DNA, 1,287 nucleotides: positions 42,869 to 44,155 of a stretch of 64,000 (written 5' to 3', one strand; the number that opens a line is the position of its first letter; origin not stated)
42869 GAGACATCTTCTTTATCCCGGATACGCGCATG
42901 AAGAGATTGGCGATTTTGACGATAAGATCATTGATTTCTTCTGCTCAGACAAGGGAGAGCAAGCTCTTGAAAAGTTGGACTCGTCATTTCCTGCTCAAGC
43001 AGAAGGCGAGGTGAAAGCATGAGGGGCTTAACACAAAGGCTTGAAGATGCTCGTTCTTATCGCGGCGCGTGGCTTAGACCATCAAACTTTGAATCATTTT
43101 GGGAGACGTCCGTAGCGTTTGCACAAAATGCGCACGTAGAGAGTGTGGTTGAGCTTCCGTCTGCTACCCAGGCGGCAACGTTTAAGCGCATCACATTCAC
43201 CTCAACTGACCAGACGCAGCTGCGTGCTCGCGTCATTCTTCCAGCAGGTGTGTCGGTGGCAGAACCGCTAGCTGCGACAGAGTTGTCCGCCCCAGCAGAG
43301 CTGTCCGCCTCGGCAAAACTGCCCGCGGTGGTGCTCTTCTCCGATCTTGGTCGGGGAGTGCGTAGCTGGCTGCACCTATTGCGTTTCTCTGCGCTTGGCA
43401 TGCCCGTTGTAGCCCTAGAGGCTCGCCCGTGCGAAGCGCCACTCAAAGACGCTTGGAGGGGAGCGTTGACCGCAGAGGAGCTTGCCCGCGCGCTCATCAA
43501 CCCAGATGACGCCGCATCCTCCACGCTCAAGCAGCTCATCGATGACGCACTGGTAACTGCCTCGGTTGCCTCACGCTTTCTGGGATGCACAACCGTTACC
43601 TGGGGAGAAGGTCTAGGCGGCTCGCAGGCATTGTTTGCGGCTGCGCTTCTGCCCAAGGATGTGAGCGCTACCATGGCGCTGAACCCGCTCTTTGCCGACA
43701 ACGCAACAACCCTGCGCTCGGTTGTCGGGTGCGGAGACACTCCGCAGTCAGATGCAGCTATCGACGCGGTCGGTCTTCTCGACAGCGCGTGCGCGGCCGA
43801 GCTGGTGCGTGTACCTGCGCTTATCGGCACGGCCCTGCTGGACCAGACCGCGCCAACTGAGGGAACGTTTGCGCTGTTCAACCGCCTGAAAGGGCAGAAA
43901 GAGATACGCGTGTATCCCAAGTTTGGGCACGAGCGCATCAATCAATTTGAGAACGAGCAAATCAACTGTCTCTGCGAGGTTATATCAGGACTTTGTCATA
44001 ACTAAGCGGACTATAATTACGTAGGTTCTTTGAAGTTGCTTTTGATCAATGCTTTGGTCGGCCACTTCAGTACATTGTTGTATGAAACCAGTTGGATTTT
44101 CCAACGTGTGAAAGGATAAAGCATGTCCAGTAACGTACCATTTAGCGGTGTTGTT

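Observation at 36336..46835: Sialic-acid utilisation island (SAT3-type ABC transporter + two esterases + nanA/nanK/nanE) inserted between uvrC and rapZ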

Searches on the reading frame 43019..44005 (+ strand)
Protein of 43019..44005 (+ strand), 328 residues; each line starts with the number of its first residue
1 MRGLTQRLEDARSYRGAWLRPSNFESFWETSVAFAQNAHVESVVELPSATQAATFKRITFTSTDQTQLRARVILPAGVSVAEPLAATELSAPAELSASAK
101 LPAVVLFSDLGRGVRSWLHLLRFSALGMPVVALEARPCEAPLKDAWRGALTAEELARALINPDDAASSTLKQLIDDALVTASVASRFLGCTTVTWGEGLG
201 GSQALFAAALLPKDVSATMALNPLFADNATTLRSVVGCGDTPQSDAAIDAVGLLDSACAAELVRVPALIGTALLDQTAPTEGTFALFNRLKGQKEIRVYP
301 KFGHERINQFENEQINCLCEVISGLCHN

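Call 3: search_protein_families(library=pfam, proteins=[window:43019-44005:+])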
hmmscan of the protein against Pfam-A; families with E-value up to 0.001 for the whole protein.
window:43019-44005:+ (328 aa): 2 families
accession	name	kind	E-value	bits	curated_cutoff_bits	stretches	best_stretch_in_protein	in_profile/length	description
PF05448.18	AXE1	-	5.1e-24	85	21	1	7-315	7-314/321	Acetyl xylan esterase (AXE1)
PF12146.15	Hydrolase_4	-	8.8e-05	22.4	27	0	259-308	186-236/239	Serine aminopeptidase, S33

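Call 4: search_protein_families(library=ncbifam, proteins=[window:43019-44005:+])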
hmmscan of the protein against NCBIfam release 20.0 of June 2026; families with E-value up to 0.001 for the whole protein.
window:43019-44005:+ (328 aa): 0 families

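Call 25: search_solved_structures(query=window:43019-44005:+, max_evalue=0.001, show_alignments=2)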
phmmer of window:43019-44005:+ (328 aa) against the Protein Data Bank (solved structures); distinct sequences matched with E-value up to 0.001: 16.
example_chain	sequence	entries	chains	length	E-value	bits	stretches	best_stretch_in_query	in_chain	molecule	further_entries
3fcy_A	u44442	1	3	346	6.1e-11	45.6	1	249-319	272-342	Xylan esterase 1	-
6fkx_B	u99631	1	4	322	1.4e-10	44.4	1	249-307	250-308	Acetyl xylan esterase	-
6fkx_A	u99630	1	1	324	1.4e-10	44.4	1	249-307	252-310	Acetyl xylan esterase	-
6fkx_C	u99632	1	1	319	1.5e-10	44.4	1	249-307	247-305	Acetyl xylan esterase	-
1l7a_A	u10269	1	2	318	3.4e-10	43.1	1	241-323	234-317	Cephalosporin C deacetylase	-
1odt_C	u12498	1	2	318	8e-10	41.9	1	241-316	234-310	CEPHALOSPORIN C DEACETYLASE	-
2xlb_A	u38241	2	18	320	2e-09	40.6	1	243-318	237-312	ACETYL XYLAN ESTERASE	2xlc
1ods_A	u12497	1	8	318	2.7e-09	40.2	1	241-316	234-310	CEPHALOSPORIN C DEACETYLASE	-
3fvr_A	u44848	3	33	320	2.2e-08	37.2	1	243-318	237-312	Acetyl xylan esterase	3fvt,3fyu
3fyt_A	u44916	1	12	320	2.2e-08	37.2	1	243-318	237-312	Acetyl xylan esterase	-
3fyu_B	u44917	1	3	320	2.4e-08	37.1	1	243-318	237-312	Acetyl xylan esterase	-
7xmj_A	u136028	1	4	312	3.2e-08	36.7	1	8-81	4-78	Acetylxylan esterase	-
5hfn_A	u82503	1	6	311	3.4e-08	36.6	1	253-317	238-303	Cephalosporin-C deacetylase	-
5gma_A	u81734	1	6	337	4.3e-08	36.3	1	253-317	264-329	Cephalosporin-C deacetylase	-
1vlq_A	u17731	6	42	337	4.4e-08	36.2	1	253-317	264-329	acetyl xylan esterase | Cephalosporin-C deacetylase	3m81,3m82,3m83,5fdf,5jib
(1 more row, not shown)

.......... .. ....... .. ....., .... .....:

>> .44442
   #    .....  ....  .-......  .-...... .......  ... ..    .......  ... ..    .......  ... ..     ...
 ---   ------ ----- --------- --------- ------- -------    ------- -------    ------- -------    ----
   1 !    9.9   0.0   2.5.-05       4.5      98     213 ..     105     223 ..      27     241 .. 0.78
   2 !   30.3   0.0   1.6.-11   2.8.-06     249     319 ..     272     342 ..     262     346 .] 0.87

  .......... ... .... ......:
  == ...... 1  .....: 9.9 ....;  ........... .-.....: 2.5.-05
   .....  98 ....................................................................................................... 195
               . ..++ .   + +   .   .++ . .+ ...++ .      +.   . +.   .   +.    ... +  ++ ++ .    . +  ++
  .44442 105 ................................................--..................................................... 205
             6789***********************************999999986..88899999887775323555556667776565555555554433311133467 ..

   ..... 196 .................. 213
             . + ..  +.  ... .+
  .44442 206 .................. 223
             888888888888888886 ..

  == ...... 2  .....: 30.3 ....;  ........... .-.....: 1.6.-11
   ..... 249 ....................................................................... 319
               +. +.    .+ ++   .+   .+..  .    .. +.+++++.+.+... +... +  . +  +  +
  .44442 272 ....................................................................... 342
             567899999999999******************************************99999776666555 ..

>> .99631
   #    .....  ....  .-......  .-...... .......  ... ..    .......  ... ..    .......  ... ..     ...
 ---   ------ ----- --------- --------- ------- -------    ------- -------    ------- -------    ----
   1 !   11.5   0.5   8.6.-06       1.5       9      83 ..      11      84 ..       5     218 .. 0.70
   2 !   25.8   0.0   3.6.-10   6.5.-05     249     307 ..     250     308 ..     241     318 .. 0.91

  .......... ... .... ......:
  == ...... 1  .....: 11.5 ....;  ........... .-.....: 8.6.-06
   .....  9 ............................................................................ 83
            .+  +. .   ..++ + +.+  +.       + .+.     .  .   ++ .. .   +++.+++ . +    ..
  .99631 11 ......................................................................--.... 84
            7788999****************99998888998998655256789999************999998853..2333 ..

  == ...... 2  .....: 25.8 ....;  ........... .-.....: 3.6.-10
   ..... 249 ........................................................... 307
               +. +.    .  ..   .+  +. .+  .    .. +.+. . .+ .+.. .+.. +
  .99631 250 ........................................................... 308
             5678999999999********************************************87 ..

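Call 47: find_homologous_proteins(query=window:43019-44005:+, max_evalue=0.00001)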
Query window:43019-44005:+ (328 aa): 1235 proteins with E <= 0.00001 among 8000 candidates; the best 120 are listed.
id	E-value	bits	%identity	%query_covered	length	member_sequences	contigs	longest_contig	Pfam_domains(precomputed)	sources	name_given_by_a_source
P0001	1.8e-207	706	99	100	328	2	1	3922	PF05448.19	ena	-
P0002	1.2e-203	693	97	100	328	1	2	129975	PF05448.19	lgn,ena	-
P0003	2.0e-201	686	96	100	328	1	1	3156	PF05448.19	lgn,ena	-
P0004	6.0e-201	684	96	100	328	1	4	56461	PF05448.19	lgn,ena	-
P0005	6.8e-201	684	96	100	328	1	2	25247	PF05448.19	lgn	-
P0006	8.1e-201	684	96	100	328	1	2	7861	PF05448.19,PF12146.16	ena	-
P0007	9.3e-201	684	96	100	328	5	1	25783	PF05448.19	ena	-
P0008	1.2e-200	683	97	100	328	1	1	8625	PF05448.19,PF12146.16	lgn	-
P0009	2.5e-200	682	96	100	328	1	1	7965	PF05448.19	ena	-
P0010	3.0e-200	682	96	100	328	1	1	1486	PF05448.19,PF12146.16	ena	-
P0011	4.3e-200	682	96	100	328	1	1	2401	PF05448.19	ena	-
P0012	7.2e-200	681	96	100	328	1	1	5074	PF05448.19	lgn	-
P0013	8.4e-200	681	95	100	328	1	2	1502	PF05448.19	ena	-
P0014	1.3e-199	680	95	100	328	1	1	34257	PF05448.19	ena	-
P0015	1.5e-199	680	95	100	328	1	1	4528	PF05448.19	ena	-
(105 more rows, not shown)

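Call 62: search_protein_representatives(protein=window:43019-44005:+)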
Query: 328 residues. Proteins with E-value up to 0.001 (for the whole library): 242; up to 1e-10: 68; up to 1e-30: 9. The best 150 are listed.
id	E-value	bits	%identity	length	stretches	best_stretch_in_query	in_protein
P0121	2.3e-131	454.2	93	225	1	105-328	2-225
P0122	3.8e-105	368.2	60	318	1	1-323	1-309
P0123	1.3e-72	261.3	83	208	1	1-169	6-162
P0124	1.1e-66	241.9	91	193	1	36-179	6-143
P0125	1.3e-56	208.7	91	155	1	149-264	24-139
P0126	7.0e-54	199.8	83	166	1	1-142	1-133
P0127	2.0e-45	172.0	94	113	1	1-113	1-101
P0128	2.4e-37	145.5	91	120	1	253-328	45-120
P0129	5.9e-36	140.9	41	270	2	97-315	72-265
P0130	1.4e-30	123.3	39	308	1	7-317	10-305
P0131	1.1e-29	120.3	38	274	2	99-317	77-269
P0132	9.9e-27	110.6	40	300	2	100-317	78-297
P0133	8.9e-26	107.5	93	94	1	272-328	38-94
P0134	6.6e-25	104.7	44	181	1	166-319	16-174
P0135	8.5e-23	97.7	38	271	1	96-317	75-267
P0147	2.9e-19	86.1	41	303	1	102-320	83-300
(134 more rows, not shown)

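Call 65: find_encoding_contigs(protein=P0130, flank=8000, max_places=3)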
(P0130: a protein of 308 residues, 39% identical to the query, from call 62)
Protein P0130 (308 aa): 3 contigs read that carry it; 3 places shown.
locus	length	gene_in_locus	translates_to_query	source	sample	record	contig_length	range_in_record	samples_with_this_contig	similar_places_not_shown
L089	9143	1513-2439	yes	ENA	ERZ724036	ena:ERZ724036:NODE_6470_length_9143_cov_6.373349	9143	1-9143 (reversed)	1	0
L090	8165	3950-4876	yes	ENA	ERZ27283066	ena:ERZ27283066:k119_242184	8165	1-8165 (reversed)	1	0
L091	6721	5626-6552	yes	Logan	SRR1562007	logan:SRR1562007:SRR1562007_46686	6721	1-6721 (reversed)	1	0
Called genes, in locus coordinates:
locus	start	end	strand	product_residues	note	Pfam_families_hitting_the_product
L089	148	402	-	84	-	-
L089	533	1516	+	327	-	PF05448:AXE1, PF12697:Abhydrolase_6, PF00326:Peptidase_S9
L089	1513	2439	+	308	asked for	PF05448:AXE1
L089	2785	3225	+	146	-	PF00572:Ribosomal_L13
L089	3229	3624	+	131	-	PF00380:Ribosomal_S9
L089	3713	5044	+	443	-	PF02878:PGM_PMM_I, PF02879:PGM_PMM_II, PF02880:PGM_PMM_III, PF00408:PGM_PMM_IV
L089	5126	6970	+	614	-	PF13522:GATase_6, PF13537:GATase_7, PF01380:SIS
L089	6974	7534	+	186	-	PF01648:ACPS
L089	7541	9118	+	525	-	PF03853:YjeF_N, PF00294:PfkB (faint), PF01256:Carb_kinase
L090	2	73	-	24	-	?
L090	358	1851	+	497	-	PF02378:PTS_EIIC, PF02302:PTS_IIB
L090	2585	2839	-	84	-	-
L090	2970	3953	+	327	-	PF05448:AXE1, PF12697:Abhydrolase_6, PF00326:Peptidase_S9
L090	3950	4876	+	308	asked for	PF05448:AXE1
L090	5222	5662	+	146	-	PF00572:Ribosomal_L13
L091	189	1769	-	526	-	PF01527:HTH_Tnp_1 (faint), PF13384:HTH_23 (faint), PF13518:HTH_28 (faint), PF13276:HTH_21, PF00665:rve, PF13333:rve_2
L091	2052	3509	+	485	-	PF02378:PTS_EIIC, PF02302:PTS_IIB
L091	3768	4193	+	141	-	PF13419:HAD_2 (weak)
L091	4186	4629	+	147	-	PF00359:PTS_EIIA_2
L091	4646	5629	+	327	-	PF05448:AXE1, PF12697:Abhydrolase_6, PF00326:Peptidase_S9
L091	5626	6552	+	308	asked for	PF05448:AXE1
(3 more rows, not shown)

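Call 66: find_encoding_contigs(protein=P0132, flank=8000, max_places=2)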
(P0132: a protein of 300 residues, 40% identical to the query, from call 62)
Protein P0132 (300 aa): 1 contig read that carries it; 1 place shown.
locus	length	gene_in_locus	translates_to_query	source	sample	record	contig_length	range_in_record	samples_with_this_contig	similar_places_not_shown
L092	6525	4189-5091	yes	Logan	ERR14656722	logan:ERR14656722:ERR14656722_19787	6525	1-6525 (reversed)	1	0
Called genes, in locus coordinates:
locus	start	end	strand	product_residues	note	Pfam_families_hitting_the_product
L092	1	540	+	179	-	?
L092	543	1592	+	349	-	PF02463:SMC_N (weak), PF00005:ABC_tran, PF13401:AAA_22 (faint), PF13304:AAA_21 (faint), PF08352:oligo_HPY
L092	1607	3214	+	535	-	PF00890:FAD_binding_2, PF01266:DAO (weak), PF03486:HI0933_like (faint), PF07992:Pyr_redox_2 (faint), PF12831:FAD_oxidored (weak), PF02910:Succ_DH_flav_C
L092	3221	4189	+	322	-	PF05448:AXE1, PF02129:Peptidase_S15 (faint), PF12146:Hydrolase_4 (faint), PF00561:Abhydrolase_1 (faint), PF12697:Abhydrolase_6 (weak), PF00326:Peptidase_S9 (faint)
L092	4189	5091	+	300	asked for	PF05448:AXE1, PF12146:Hydrolase_4 (faint)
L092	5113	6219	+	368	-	PF01408:GFO_IDH_MocA, PF02894:GFO_IDH_MocA_C, PF22725:GFO_IDH_MocA_C3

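Call 67: find_encoding_contigs(protein=P0147, flank=8000, max_places=2)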
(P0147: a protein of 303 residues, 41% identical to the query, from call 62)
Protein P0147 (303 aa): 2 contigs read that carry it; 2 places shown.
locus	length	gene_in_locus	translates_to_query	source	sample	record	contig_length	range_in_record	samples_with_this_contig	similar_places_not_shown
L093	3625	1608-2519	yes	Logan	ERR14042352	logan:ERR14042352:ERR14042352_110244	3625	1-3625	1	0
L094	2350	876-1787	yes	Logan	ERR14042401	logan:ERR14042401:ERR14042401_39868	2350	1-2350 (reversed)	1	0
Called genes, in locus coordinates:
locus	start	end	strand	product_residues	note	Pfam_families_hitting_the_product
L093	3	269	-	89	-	?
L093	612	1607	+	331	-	PF05448:AXE1, PF00561:Abhydrolase_1, PF12146:Hydrolase_4 (faint), PF12697:Abhydrolase_6 (weak), PF00326:Peptidase_S9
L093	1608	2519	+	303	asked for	PF05448:AXE1, PF12146:Hydrolase_4 (faint)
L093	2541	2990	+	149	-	PF04074:DUF386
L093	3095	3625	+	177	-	?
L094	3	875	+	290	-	?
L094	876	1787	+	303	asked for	PF05448:AXE1, PF12146:Hydrolase_4 (faint)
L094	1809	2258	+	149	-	PF04074:DUF386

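Call 68: find_encoding_contigs(protein=P0129, flank=8000, max_places=2)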
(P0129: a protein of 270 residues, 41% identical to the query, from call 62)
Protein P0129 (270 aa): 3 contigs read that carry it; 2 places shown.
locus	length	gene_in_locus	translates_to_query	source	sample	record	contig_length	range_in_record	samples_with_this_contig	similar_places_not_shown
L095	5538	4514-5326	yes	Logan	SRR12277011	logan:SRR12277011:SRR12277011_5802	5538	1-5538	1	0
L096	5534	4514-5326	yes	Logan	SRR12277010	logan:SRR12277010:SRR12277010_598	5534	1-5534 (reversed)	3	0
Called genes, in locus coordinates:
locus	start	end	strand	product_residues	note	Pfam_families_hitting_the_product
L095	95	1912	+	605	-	PF24316:Tli3 (faint), PF13859:BNR_3, PF02012:BNR (faint), PF13088:BNR_2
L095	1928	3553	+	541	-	PF00890:FAD_binding_2, PF01134:GIDA (faint), PF01266:DAO, PF03486:HI0933_like (faint), PF07992:Pyr_redox_2 (faint), PF12831:FAD_oxidored (weak), PF00890:FAD_binding_2 (weak), PF02910:Succ_DH_flav_C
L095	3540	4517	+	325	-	PF05448:AXE1, PF12146:Hydrolase_4 (faint), PF00561:Abhydrolase_1 (weak), PF00326:Peptidase_S9 (weak)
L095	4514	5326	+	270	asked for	PF05448:AXE1, PF12146:Hydrolase_4 (faint), PF00561:Abhydrolase_1 (faint), PF05448:AXE1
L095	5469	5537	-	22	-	?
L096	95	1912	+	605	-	PF24316:Tli3 (faint), PF13859:BNR_3, PF02012:BNR (faint), PF13088:BNR_2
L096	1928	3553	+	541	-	PF00890:FAD_binding_2, PF01134:GIDA (faint), PF01266:DAO, PF03486:HI0933_like (faint), PF07992:Pyr_redox_2 (faint), PF12831:FAD_oxidored (weak), PF00890:FAD_binding_2 (weak), PF02910:Succ_DH_flav_C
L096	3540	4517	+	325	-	PF05448:AXE1, PF12146:Hydrolase_4 (faint), PF00561:Abhydrolase_1 (weak), PF00326:Peptidase_S9 (weak)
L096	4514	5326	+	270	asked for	PF05448:AXE1, PF12146:Hydrolase_4 (faint), PF00561:Abhydrolase_1 (faint), PF05448:AXE1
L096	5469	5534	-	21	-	?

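Call 73: find_related_loci(query=A1, collection=metagenome_contigs, flank=10000)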
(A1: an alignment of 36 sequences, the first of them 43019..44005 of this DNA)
Query A1 (328 aa) in metagenome_contigs; peptide patterns used: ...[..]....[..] (x = any residue, [..] = any of these).
508 stretches matched a pattern; 464 encode a relative of the query (tblastn E <= 1e-3); the best 80 are kept; 80 distinct loci.
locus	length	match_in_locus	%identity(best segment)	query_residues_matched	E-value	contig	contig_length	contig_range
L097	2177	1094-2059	95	1-328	0e+0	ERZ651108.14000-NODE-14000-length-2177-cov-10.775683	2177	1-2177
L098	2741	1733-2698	94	1-328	0e+0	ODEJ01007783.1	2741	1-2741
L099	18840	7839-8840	91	1-328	0e+0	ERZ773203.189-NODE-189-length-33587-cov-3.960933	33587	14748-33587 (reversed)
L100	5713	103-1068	92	1-328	0e+0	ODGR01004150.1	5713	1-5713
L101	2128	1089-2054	93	1-328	0e+0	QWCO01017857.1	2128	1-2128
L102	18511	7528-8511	92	1-328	0e+0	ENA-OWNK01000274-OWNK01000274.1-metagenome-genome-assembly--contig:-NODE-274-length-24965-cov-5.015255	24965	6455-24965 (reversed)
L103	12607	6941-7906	92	1-328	0e+0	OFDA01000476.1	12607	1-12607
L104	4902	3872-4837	92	1-328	0e+0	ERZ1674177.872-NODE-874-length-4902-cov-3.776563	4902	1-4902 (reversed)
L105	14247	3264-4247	92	1-328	0e+0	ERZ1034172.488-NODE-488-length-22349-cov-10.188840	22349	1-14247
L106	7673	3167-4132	92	1-328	0e+0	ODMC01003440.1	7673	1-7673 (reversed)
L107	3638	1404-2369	92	1-328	0e+0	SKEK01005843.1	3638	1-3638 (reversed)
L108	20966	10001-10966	92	1-328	0e+0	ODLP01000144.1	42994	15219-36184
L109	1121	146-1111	91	1-328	0e+0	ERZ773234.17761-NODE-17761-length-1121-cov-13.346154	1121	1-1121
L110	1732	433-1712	91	1-328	0e+0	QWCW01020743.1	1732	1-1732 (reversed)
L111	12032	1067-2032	91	1-328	0e+0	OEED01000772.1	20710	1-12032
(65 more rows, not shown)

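Call 83: predict_structure(alignment_id=A1)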
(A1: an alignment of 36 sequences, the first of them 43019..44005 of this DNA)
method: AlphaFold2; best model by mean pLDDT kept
length: 328 residues; sequences in the alignment: 36
mean_pLDDT: 91.1   pTM: 0.91
mean pLDDT of the five models: 91.1, 91.1, 90.2, 89.9, 89.3
residues with pLDDT >= 90: 248; 70-90: 53; 50-70: 27; < 50: 0
segments of 3 or more residues with pLDDT < 50: none
pLDDT, mean of each block of 10 residues (from residue 1): 83 93 97 98 95 96 98 90 59 57 96 93 95 92 86 91 94 98 96 98 98 98 95 70 82 97 98 95 97 96 95 96 80
secondary structure, 60 per line:
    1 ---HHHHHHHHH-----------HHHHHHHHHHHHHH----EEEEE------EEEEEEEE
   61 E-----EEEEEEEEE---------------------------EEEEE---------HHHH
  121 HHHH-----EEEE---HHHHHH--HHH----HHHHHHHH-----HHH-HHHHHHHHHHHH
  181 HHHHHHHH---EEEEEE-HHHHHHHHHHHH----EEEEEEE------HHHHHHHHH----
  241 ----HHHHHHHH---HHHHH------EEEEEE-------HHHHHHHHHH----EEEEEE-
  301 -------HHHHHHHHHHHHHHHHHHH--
elements in order: H4-12 H24-37 E42-46 E53-61 E67-75 E103-107 H117-124 E130-133 H137-142 H152-159 H169-188 E192-197 H199-210 E215-221 H228-236 H245-252 H256-260 E267-272 H280-289 E294-299 H308-326
